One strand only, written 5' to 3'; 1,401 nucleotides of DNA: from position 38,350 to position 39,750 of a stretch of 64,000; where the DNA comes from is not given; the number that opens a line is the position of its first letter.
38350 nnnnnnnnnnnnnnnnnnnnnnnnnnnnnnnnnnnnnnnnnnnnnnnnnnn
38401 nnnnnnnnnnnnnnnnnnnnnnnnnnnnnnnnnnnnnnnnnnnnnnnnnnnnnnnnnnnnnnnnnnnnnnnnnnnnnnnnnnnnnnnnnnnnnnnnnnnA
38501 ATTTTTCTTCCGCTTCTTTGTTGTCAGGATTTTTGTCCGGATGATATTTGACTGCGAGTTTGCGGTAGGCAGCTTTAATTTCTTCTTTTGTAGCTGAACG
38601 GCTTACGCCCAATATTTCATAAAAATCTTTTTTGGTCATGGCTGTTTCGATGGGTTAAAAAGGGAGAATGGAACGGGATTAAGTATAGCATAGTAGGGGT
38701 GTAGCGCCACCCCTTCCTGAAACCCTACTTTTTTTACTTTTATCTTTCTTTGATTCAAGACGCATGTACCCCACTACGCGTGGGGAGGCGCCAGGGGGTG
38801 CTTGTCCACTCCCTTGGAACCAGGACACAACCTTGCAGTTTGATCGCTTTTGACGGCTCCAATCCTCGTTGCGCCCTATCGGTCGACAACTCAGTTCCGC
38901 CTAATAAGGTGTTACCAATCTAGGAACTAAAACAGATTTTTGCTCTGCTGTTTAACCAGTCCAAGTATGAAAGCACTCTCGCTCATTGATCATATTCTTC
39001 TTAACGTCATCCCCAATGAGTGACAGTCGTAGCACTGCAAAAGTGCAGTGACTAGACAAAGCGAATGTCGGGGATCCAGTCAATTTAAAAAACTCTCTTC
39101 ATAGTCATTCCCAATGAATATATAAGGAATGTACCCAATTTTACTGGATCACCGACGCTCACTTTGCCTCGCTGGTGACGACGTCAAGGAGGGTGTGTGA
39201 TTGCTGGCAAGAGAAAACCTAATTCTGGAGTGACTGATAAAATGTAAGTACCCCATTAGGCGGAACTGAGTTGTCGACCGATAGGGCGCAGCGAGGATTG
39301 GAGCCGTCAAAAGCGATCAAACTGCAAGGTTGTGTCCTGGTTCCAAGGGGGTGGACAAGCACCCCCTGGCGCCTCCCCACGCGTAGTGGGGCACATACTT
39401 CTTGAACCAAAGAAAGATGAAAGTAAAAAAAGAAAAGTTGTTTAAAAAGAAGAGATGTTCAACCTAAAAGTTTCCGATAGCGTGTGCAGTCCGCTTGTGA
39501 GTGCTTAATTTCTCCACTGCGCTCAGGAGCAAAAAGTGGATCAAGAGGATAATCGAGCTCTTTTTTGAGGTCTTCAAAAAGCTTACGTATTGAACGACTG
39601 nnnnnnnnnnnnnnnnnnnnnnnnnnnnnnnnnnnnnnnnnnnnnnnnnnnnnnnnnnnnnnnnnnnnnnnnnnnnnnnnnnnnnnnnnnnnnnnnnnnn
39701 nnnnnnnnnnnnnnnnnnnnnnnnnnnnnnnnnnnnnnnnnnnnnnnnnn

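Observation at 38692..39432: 740-bp structured element upstream of dnaJ: 178-bp near-perfect inverted arms around a 349-bp core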

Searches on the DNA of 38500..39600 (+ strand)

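Call 10: search_rna_families(source=window, start=38500, end=39600, threshold=evalue, max_evalue=10)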
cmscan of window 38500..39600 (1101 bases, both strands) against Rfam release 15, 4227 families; matches with E-value up to 10: 3.
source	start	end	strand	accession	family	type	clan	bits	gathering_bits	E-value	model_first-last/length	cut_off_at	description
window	39040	39182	-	RF02625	WsnRNA46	Gene; sRNA;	-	20.4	65.3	0.43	1-151/151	no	Wolbachia sRNA 46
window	38959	39025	+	RF01618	ceN114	Gene; snRNA; snoRNA; CD-box;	-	16.3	44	5.1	1-63/63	no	Nematode snoRNA ceN114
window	38618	38781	-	RF00447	IRES_Kv1_4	Cis-reg; IRES;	-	12.2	100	5.3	1-259/259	no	Voltage-gated potassium-channel Kv1.4 IRES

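Call 81: search_dna_similar(query=window:38692-39447:+, collection=plasmids, mode=distant, max_rows=5)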
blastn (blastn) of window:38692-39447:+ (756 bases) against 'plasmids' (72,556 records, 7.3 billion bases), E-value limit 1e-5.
No match.

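Call 82: search_dna_similar(query=window:38692-39447:+, collection=phages, mode=distant, max_rows=5)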
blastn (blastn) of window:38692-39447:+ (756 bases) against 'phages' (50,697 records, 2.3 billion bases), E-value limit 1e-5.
No match.

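Call 89: build_rna_model(alignment_id=A7, structure=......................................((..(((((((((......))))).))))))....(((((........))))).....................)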
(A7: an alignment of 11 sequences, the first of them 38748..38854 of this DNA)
Model R1 built from alignment A7 (11 sequences, 112 columns); structure: as given.
model positions 105; base pairs 16; branch points 1; effective number of sequences 2.86; information 0.59 bits per position. Calibrated on 0.2 Mb of random sequence (short: E-values are rough).
structure used (alignment columns):
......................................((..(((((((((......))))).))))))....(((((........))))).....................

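Call 90: search_with_rna_model(model_id=R1, sources=[window, L006, L007, L008, L009, L010, L011, L012, L013, L014, L015, L016, L033, L034, L035, L036, L037, L038, L039, L040, L041, L042], max_evalue=1)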
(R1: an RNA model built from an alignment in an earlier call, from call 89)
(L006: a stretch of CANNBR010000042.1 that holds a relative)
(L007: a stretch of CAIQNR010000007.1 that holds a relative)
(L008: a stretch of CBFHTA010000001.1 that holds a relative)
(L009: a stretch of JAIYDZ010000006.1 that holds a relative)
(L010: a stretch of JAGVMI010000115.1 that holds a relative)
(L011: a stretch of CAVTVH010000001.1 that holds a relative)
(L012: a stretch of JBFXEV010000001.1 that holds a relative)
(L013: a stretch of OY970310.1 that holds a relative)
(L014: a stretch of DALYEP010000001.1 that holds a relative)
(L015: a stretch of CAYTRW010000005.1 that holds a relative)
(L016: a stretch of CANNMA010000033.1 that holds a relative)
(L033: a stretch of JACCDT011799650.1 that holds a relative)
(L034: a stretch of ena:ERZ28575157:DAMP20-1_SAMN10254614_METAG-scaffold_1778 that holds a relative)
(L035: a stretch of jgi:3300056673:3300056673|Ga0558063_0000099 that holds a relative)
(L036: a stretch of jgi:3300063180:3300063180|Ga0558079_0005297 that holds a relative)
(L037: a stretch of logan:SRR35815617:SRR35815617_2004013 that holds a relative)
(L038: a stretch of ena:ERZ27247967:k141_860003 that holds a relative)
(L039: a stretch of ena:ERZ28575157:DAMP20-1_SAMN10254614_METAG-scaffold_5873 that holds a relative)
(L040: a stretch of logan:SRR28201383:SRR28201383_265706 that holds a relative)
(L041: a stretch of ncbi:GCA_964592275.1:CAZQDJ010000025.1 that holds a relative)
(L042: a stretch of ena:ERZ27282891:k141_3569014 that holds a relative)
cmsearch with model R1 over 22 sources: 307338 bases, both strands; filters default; matches with E-value up to 1: 24.
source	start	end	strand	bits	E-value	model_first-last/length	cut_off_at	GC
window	59733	59835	+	109.1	3.9e-21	1-105/105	no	0.48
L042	11868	11970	+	109.1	3.9e-21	1-105/105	no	0.48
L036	7371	7476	+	104.6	3.7e-20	1-105/105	no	0.57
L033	3600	3703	-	98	9.8e-19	1-105/105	no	0.52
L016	2700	2806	+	95.6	3.3e-18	1-105/105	no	0.52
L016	5376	5480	-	95.1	4.2e-18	1-105/105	no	0.46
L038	19325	19429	+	95.1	4.3e-18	1-105/105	no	0.55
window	39306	39412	+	92.3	1.7e-17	1-105/105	no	0.57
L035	9781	9885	+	91.7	2.3e-17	1-105/105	no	0.54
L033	3942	4045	+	90.6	4e-17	1-105/105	no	0.49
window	38748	38854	-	86.7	3e-16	1-105/105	no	0.56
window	59487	59593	-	79.7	9.5e-15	1-105/105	no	0.56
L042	11622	11728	-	79.7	9.5e-15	1-105/105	no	0.56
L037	1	37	+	33.2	0.00013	69-105/105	5'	0.54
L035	9821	9844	-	19.8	0.11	40-64/105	no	0.67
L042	11904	11931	-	18.2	0.24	38-66/105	no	0.54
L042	11664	11691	+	16.7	0.52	38-66/105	no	0.5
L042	14498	14521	+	16.4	0.6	40-64/105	no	0.5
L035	17780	17833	-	15.5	0.94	1-105/105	no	0.39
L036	15267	15320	-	15.5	0.94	1-105/105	no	0.39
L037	7932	7985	-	15.5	0.94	1-105/105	no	0.39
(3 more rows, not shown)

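Call 97: search_dna_similar(query=window:38691-39445:+, collection=ecoli_genomes, mode=distant, max_rows=5)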
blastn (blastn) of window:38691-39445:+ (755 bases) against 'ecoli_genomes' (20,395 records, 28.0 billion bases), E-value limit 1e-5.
No match.
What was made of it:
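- On ERIC / IRU: blastn with 11-nt words against 5,426 complete E. coli genomes gave no match (call 97).
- Closest known: BIMEs. Different: The modules are unrelated in sequence (no match in E. coli genomes, call 97).
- Closest known: ERIC / IRU elements. Different: There is no sequence similarity (call 97).
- Tried and rejected: All were empty (calls 81, 82, 97).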

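Call 100: search_with_rna_model(model_id=R1, sources=[L045, L046, L047, L048, L049, L040, L041, L043, L044], max_evalue=1)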
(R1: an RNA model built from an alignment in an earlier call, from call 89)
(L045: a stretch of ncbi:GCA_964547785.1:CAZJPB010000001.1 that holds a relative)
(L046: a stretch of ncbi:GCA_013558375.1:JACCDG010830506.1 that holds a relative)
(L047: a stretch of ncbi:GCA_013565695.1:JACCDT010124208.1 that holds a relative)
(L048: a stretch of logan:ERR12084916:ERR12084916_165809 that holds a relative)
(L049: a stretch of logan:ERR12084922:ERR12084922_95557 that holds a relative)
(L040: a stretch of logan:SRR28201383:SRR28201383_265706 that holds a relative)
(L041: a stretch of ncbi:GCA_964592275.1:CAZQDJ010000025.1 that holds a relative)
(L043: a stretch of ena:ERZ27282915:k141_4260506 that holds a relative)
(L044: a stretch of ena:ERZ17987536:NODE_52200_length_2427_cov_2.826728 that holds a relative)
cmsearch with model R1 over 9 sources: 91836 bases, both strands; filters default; matches with E-value up to 1: 8.
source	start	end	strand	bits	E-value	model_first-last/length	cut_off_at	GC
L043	11868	11970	+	109.1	1.2e-21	1-105/105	no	0.48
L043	11622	11728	-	79.7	2.8e-15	1-105/105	no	0.56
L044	2334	2427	-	67.3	1.5e-12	15-105/105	5'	0.54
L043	11904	11931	-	18.2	0.071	38-66/105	no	0.54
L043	11664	11691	+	16.7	0.16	38-66/105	no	0.5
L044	2376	2403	+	15.4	0.29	38-66/105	no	0.5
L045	6837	6924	-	14.6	0.43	1-105/105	no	0.34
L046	6837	6924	-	14.6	0.43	1-105/105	no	0.34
